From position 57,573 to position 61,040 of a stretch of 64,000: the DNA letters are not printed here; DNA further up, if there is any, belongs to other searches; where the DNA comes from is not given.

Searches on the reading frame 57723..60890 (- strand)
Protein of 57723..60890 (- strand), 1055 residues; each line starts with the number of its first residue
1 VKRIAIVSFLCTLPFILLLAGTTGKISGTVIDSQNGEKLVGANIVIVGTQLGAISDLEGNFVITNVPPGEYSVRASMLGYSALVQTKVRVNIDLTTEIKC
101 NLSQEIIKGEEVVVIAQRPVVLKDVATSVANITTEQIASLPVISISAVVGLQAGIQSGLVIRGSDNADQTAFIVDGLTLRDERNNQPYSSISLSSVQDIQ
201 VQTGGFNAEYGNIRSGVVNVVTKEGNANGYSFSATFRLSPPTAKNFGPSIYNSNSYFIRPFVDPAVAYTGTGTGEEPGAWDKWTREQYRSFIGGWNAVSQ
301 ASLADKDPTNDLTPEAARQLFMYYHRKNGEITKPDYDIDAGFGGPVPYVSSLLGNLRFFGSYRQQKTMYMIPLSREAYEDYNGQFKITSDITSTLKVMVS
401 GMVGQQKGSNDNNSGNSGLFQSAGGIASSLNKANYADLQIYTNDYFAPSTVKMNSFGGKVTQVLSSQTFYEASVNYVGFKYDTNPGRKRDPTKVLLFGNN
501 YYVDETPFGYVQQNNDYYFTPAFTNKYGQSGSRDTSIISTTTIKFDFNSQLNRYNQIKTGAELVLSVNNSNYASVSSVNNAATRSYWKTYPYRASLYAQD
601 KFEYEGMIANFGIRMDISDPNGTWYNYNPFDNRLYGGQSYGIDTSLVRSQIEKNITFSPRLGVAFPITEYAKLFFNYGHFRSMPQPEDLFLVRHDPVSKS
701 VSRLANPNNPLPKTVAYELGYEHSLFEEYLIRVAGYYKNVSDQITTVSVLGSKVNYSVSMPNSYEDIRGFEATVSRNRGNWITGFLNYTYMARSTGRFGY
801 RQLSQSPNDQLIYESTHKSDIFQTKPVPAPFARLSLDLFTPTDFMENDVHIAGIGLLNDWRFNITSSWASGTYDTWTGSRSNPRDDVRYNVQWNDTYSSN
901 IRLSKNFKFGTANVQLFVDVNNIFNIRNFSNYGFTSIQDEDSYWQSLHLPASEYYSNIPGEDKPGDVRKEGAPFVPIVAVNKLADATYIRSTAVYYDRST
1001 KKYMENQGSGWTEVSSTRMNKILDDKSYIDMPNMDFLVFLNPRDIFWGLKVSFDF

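Call 60: search_protein_families(library=ncbifam, proteins=[window:57723-60890:-], max_evalue=1e-10)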
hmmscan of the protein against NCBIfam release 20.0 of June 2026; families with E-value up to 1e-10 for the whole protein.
window:57723-60890:- (1055 aa): 1 family
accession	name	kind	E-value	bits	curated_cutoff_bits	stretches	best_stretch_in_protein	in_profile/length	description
TIGR04056.1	OMP_RagA_SusC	subfamily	1e-17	63.8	368.25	1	25-571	2-504/981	SusC/RagA family TonB-linked outer membrane protein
